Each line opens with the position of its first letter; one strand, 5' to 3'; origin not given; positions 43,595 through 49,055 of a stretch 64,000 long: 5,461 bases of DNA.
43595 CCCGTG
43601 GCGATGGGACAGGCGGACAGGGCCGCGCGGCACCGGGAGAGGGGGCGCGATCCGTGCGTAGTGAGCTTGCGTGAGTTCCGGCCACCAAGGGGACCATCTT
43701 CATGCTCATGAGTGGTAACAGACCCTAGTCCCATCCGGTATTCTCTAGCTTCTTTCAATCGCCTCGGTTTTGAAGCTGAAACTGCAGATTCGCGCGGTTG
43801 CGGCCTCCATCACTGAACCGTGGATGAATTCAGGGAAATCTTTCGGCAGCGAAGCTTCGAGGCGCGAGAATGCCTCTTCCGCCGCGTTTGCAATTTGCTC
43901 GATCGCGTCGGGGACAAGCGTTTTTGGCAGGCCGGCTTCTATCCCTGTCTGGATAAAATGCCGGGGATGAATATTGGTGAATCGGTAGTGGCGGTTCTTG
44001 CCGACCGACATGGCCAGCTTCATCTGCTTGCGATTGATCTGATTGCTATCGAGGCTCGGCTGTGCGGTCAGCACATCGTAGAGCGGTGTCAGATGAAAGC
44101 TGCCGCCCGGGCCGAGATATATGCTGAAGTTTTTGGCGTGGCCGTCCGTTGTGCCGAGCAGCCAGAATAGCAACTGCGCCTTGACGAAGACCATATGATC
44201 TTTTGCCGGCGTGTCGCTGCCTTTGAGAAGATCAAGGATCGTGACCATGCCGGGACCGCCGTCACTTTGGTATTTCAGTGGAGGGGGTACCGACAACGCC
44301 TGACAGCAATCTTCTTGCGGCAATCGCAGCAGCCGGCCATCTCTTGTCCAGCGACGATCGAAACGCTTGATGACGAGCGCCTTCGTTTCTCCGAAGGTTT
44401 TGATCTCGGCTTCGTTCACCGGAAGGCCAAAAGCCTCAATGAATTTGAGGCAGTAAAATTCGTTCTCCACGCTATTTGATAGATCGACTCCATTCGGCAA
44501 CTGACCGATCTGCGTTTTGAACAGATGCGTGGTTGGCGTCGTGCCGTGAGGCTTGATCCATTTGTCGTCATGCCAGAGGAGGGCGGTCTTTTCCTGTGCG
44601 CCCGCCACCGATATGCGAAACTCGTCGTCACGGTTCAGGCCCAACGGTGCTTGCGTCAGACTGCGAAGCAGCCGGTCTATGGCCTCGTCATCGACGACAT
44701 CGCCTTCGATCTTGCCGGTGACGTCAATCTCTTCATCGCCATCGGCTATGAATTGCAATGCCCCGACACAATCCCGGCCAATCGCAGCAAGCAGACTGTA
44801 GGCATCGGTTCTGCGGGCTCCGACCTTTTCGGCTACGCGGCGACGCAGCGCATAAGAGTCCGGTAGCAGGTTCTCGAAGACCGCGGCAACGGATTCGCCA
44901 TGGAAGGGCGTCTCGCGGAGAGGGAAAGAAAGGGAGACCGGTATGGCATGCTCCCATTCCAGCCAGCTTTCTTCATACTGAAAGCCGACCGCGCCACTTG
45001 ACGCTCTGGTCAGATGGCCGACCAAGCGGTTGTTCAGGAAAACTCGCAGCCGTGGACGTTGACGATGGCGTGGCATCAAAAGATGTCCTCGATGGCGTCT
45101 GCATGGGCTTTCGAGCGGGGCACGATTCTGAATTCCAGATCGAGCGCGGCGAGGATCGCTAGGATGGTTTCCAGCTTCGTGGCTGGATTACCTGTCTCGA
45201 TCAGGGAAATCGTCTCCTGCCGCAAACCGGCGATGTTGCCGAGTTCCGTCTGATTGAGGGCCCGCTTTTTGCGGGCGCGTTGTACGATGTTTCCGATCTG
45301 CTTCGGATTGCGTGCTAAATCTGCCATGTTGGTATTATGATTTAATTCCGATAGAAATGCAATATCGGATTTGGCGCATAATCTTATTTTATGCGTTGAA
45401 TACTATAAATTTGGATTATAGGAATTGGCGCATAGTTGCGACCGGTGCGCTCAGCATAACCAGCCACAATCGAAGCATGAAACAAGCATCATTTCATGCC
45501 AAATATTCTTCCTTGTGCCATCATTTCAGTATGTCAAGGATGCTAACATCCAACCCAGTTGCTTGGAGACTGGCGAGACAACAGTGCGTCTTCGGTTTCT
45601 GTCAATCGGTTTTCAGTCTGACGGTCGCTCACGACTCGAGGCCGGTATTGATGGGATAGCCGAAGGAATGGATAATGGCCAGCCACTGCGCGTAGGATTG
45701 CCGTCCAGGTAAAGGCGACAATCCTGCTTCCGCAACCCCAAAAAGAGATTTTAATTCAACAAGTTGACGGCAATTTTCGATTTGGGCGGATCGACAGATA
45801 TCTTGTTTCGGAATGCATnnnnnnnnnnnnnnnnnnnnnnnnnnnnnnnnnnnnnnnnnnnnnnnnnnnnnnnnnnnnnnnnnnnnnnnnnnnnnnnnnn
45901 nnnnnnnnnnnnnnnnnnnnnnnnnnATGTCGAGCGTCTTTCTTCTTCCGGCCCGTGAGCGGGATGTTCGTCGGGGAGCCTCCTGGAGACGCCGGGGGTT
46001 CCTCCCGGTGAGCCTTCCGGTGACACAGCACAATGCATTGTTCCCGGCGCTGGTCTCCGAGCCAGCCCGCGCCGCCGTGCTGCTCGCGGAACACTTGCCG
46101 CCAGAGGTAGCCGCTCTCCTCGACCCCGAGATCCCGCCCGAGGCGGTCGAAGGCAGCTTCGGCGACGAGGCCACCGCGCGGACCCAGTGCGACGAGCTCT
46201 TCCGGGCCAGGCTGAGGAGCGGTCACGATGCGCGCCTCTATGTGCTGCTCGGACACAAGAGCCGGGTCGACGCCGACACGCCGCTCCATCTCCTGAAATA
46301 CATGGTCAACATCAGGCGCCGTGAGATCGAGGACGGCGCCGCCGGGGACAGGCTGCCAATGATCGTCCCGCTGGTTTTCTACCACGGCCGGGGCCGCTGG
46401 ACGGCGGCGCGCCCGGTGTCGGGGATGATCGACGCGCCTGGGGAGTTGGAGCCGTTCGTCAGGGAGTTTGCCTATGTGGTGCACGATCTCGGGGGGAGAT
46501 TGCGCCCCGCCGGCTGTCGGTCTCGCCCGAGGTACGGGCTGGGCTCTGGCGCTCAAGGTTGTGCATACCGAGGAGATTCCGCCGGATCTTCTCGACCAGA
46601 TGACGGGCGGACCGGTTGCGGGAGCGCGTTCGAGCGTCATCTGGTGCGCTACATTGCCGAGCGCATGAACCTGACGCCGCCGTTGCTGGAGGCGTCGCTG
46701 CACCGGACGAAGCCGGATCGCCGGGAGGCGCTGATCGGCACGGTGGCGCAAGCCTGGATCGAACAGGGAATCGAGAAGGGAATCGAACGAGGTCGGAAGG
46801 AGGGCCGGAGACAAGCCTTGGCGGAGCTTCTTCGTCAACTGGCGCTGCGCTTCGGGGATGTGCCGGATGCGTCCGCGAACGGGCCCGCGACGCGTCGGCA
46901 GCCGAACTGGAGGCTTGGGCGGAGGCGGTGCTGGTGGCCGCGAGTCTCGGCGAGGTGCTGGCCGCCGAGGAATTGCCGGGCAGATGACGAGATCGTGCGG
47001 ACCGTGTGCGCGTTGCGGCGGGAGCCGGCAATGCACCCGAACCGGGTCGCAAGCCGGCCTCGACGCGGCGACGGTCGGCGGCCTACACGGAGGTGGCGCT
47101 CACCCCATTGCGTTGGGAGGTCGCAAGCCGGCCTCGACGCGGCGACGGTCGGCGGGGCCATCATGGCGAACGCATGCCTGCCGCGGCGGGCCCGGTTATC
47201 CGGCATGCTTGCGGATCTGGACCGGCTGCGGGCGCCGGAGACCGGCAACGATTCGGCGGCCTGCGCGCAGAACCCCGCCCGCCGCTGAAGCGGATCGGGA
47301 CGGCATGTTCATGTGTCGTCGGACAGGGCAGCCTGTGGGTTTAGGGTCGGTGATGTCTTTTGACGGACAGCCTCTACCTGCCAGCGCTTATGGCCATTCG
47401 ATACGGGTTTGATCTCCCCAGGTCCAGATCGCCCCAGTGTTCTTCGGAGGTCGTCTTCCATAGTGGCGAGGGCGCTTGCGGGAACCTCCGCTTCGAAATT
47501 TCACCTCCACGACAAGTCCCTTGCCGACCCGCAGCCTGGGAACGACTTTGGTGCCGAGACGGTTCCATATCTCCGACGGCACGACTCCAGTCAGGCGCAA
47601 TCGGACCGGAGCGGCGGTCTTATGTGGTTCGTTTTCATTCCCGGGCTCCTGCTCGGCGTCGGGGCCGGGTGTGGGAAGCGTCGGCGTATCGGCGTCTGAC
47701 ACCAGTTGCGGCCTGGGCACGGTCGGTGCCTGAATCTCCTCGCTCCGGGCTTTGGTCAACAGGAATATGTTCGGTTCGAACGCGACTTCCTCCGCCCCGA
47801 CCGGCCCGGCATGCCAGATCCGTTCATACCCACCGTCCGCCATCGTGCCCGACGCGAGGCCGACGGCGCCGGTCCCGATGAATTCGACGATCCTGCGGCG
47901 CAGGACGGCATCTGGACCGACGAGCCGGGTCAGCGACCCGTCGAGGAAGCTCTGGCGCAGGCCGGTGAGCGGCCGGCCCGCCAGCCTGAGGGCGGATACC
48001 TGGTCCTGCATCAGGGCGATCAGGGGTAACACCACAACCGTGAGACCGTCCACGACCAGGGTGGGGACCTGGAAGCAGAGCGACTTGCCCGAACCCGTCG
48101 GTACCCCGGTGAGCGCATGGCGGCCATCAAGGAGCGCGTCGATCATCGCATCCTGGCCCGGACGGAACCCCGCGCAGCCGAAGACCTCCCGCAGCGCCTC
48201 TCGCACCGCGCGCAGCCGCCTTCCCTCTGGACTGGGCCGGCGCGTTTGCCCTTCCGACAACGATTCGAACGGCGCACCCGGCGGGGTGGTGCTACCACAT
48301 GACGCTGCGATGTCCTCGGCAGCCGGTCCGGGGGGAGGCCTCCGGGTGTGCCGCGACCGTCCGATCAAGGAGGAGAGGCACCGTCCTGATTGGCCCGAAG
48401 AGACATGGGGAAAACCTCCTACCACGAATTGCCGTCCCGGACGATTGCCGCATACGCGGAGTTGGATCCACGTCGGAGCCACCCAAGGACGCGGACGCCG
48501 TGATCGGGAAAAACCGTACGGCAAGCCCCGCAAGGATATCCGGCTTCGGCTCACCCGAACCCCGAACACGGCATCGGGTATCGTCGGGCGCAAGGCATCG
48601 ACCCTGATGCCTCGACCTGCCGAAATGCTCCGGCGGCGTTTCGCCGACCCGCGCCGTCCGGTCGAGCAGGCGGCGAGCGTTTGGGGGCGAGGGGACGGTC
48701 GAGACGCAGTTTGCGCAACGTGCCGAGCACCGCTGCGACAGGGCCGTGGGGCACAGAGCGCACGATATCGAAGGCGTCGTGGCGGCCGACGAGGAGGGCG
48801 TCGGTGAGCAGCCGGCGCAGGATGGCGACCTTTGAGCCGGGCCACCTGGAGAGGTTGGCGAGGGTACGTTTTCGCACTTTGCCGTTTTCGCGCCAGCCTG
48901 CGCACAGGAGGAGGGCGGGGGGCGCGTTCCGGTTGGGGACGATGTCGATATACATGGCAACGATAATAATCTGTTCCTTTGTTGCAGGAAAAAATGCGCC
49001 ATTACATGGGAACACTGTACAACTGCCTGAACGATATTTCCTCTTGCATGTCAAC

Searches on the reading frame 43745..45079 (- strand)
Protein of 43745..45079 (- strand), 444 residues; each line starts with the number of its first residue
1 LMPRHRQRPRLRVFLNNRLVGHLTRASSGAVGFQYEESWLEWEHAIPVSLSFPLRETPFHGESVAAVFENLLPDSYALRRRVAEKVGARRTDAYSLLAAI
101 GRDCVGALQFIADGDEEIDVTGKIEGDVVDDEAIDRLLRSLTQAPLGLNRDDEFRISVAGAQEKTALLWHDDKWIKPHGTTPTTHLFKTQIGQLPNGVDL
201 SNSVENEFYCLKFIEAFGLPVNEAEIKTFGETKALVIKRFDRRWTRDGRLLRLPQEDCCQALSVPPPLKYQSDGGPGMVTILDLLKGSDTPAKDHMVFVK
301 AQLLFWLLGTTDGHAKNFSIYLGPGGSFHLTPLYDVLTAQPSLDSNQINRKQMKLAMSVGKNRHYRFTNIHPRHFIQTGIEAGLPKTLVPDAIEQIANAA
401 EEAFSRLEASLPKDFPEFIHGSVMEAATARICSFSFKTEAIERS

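Call 77: search_protein_families(library=pfam, proteins=[window:43745-45079:-], max_evalue=0.001)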
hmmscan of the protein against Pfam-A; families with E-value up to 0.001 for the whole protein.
window:43745-45079:- (444 aa): 2 families
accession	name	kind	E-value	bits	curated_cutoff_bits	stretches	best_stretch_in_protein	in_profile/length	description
PF07804.18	HipA_C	-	1.8e-49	168.7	30.5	1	156-403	1-212/213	HipA-like C-terminal domain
PF13657.11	Couple_hipA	-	1.6e-28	99.5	22.5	1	11-110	1-98/99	HipA N-terminal domain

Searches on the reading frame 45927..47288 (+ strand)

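Call 77: search_protein_families(library=pfam, proteins=[window:45927-47288:+], max_evalue=0.001)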
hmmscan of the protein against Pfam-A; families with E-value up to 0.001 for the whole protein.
window:45927-47288:+ (453 aa): 1 family
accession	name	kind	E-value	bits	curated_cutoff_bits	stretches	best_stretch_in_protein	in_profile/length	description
PF04754.18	Transposase_31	-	4.5e-30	105.2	21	1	33-188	1-152/203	Putative transposase, YhgA-like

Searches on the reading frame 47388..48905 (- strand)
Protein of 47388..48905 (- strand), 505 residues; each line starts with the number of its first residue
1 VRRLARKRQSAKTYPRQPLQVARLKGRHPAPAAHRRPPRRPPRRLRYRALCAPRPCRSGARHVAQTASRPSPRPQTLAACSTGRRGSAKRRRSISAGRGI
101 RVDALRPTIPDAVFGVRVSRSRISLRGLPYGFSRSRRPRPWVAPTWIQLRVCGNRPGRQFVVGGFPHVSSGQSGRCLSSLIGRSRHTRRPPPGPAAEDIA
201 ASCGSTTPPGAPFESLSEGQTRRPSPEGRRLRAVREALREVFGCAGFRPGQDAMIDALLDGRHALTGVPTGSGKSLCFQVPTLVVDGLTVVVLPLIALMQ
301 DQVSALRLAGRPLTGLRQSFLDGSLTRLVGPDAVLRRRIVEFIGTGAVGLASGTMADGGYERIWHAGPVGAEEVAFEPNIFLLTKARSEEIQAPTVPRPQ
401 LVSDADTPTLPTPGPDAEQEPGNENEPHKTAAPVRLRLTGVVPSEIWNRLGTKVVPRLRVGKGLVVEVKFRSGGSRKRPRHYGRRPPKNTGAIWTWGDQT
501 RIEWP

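Call 77: search_protein_families(library=pfam, proteins=[window:47388-48905:-], max_evalue=0.001)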
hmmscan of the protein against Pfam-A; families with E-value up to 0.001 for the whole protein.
window:47388-48905:- (505 aa): 1 family
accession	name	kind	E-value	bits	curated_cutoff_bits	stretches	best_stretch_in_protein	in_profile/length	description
PF00270.35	DEAD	-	1e-10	42.1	26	1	248-318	1-76/167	DEAD/DEAH box helicase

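Call 78: search_protein_families(library=padloc, proteins=[window:47388-48905:-], max_evalue=0.00001)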
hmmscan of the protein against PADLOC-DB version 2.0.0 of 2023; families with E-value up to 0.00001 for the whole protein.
window:47388-48905:- (505 aa): 8 families
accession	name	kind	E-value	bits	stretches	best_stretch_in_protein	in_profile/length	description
PDLC02864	DpdF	-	8e-30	102.2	1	230-314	6-90/610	DpdF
PDLC02861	DpdF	-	5.5e-28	95.6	1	234-310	16-92/611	DpdF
PDLC02870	DpdF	-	1.3e-24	84.6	1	235-310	2-77/534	DpdF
PDLC02865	DpdF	-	2.2e-18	63.3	1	198-310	716-823/1499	DpdF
PDLC02868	DpdF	-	2.9e-16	56.4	1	239-310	331-402/1078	DpdF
PDLC02859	DpdF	-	7.3e-16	55.7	1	240-312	94-166/545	DpdF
PDLC03928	PsyrT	-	2.8e-15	53.7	1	234-307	8-87/689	-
PDLC01089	C3a193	-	1.2e-07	28.5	1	268-306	274-316/983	poss. alt. Cas3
